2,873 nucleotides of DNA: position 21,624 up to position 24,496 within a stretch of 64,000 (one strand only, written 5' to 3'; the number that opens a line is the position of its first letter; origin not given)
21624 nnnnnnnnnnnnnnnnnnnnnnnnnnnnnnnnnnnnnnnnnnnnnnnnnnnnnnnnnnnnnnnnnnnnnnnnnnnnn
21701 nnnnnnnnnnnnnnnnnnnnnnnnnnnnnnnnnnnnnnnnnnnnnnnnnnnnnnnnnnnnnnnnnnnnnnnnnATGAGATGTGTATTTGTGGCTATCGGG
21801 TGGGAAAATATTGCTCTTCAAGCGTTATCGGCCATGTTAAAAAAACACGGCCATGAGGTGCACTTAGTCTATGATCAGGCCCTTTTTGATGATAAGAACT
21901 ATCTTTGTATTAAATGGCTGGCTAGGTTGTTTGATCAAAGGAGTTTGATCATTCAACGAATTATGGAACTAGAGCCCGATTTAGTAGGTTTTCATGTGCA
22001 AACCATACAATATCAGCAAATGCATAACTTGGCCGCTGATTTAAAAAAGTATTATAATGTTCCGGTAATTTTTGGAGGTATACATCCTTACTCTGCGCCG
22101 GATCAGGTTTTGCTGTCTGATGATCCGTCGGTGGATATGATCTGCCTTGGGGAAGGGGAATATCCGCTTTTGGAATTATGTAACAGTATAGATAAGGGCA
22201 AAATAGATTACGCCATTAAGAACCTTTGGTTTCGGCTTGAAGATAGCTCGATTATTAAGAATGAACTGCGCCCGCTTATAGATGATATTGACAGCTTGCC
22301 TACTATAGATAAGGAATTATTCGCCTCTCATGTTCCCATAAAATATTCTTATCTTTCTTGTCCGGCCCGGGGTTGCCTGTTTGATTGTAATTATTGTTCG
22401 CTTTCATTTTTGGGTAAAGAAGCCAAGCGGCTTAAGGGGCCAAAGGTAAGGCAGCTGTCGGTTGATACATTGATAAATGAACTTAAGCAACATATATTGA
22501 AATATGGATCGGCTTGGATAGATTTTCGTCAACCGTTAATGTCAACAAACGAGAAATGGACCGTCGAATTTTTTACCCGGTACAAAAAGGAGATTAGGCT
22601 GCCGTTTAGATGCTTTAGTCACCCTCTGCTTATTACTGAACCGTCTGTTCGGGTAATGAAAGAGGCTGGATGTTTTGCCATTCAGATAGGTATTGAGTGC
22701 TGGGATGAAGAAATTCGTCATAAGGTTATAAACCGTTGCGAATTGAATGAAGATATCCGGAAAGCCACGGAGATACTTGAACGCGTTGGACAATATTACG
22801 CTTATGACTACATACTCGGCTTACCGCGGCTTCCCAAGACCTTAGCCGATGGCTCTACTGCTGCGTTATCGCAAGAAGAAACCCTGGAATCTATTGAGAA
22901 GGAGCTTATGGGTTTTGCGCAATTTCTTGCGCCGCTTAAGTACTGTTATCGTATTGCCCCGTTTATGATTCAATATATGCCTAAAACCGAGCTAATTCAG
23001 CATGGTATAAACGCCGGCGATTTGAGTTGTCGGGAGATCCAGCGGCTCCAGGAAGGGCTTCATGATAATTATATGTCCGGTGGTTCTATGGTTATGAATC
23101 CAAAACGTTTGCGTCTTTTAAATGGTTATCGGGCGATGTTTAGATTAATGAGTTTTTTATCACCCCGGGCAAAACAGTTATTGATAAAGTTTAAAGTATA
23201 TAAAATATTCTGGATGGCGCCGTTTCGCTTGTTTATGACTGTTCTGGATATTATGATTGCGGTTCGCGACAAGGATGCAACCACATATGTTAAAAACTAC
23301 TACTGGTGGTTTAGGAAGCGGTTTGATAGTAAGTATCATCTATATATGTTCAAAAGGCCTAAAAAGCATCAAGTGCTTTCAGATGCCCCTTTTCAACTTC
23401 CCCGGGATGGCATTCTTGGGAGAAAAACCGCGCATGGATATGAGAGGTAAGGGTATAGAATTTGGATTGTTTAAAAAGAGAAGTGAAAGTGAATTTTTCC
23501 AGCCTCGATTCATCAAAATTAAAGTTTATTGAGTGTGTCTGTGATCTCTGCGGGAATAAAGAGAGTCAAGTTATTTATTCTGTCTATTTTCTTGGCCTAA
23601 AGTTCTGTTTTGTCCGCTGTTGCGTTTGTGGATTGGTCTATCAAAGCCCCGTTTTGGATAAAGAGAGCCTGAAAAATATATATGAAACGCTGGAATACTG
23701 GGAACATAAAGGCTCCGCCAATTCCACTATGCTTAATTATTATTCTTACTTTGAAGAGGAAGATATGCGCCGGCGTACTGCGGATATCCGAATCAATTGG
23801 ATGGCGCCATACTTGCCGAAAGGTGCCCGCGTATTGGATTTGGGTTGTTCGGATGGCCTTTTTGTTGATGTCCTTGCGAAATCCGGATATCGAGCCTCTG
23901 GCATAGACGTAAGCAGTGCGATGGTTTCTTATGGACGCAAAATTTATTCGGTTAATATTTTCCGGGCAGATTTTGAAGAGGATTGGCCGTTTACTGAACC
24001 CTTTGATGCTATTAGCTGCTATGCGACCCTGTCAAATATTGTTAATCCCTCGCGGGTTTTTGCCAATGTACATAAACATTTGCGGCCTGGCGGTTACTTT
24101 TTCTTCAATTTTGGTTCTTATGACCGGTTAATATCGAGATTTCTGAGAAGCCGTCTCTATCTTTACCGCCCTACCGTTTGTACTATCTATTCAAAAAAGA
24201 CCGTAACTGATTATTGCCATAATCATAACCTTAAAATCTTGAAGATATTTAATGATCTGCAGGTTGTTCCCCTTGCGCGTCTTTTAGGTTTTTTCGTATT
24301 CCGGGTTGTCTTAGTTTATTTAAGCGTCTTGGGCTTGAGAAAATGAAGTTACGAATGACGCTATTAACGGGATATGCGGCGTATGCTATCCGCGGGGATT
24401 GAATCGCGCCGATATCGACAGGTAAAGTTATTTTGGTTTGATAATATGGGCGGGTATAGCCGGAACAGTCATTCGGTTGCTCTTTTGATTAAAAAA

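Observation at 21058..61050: Three DPM1/GtrB-like GT2s matched by three large GT-C-like membrane proteins: possible extracytoplasmic Und-P-sugar-dependent glycan decoration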

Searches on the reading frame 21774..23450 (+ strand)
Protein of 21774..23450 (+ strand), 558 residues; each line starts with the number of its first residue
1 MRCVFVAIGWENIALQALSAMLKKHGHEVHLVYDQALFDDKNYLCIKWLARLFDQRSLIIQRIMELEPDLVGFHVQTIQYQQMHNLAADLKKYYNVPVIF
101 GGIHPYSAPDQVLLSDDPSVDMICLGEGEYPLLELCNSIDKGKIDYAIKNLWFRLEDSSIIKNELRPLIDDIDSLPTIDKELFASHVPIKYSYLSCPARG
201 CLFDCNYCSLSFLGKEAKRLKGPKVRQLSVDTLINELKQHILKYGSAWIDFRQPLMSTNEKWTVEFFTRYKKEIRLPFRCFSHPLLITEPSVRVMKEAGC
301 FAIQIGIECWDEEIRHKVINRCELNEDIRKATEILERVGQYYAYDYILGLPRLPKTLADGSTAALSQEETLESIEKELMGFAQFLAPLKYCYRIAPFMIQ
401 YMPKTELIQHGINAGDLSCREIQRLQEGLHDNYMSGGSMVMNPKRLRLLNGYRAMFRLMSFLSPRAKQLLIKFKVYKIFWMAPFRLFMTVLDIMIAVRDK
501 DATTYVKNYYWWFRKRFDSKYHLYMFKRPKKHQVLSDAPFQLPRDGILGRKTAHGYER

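Call 3: search_protein_families(library=pfam, proteins=[window:21774-23450:+], max_evalue=0.01)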
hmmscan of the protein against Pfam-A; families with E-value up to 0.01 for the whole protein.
window:21774-23450:+ (558 aa): 2 families
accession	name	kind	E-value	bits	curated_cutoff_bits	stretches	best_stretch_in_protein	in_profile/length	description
PF02310.24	B12-binding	-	3.3e-15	56.4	32.1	1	10-135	12-120/121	B12 binding domain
PF04055.27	Radical_SAM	-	5.8e-10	40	29.5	1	197-351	3-152/166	Radical SAM superfamily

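Call 84: search_protein_families(library=ncbifam, proteins=[window:21774-23450:+], max_evalue=0.00001)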
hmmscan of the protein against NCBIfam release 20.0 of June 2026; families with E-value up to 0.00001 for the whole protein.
window:21774-23450:+ (558 aa): 11 families
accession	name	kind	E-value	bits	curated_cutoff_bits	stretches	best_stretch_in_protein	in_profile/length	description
NF050148.1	rSAM_ApyD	equivalog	1.1e-19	70.3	750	1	12-352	25-350/645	RiPP biosynthesis radical SAM protein ApyD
TIGR03471.1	HpnJ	equivalog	1.7e-17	63.5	577.6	1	68-352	69-349/472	hopanoid biosynthesis associated radical SAM protein HpnJ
TIGR04013.1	B12_SAM_MJ_1487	hypoth_equivalog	2.3e-15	56.4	251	1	59-219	34-178/382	TIGR04013 family B12-binding domain/radical SAM domain-containing protein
TIGR02026.1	BchE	equivalog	1e-14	54.3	481.35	1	58-349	54-346/497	magnesium-protoporphyrin IX monomethyl ester anaerobic oxidative cyclase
NF033712.0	B12_rSAM_KedN5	subfamily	2.7e-13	49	700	1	58-238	53-234/624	KedN5 family methylcobalamin-dependent radical SAM C-methyltransferase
TIGR04072.2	rSAM_ladder_B12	equivalog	3.1e-13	49.2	360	1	19-337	25-318/443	lipid biosynthesis B12-binding/radical SAM protein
TIGR03975.1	rSAM_ocin_1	subfamily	7.6e-12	44.5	281.85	1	59-314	120-377/606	RiPP maturation radical SAM C-methyltransferase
NF038361.1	rSAM_Sden_1168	equivalog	9.2e-10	37.7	575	1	17-416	90-478/560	Sden_1168 family B12-binding radical SAM P-methyltransferase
TIGR04479.1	bcpD_PhpK_rSAM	subfamily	1.1e-09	37.2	600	1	126-351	178-392/504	PhpK family radical SAM P-methyltransferase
NF033070.1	rSAM_AprD4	equivalog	4.6e-09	35.7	500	1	200-352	204-350/456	AprD4 family radical SAM diol-dehydratase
TIGR04385.1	B12_rSAM_cofa1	equivalog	1.2e-06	28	450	1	95-360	99-356/438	B12 lower ligand biosynthesis radical SAM protein BzaD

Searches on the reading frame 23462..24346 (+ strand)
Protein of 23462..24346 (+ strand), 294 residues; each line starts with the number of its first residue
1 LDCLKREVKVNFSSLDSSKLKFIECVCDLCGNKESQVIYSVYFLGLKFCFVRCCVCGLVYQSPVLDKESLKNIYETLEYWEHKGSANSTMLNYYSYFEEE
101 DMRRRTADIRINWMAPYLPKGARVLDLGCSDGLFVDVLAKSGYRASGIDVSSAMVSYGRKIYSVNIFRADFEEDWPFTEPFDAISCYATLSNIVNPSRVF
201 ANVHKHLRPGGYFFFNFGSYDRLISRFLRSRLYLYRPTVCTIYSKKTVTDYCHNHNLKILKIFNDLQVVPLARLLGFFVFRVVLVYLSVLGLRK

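Call 6: search_protein_families(library=pfam, proteins=[window:23462-24346:+], max_evalue=0.001)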
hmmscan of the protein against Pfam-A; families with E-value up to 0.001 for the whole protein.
window:23462-24346:+ (294 aa): 7 families
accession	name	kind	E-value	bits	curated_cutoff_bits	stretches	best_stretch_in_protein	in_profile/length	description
PF13489.12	Methyltransf_23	-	1.5e-22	80.6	27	1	101-261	4-163/164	Methyltransferase domain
PF08241.18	Methyltransf_11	-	4.6e-15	56.5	21.2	1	125-215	1-95/95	Methyltransferase domain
PF13649.12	Methyltransf_25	-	7e-15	55.9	27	1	124-211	1-97/97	Methyltransferase domain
PF08242.18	Methyltransf_12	-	1.1e-12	49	30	1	125-213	1-98/98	Methyltransferase domain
PF13847.12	Methyltransf_31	-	3.4e-11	43.4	27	1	120-215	3-109/145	Methyltransferase domain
PF07021.18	MetW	-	2.9e-07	30.8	21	1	115-220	8-115/193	Methionine biosynthesis protein MetW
PF01728.25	FtsJ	-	0.00073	19.9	24.1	0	118-174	19-78/181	FtsJ-like methyltransferase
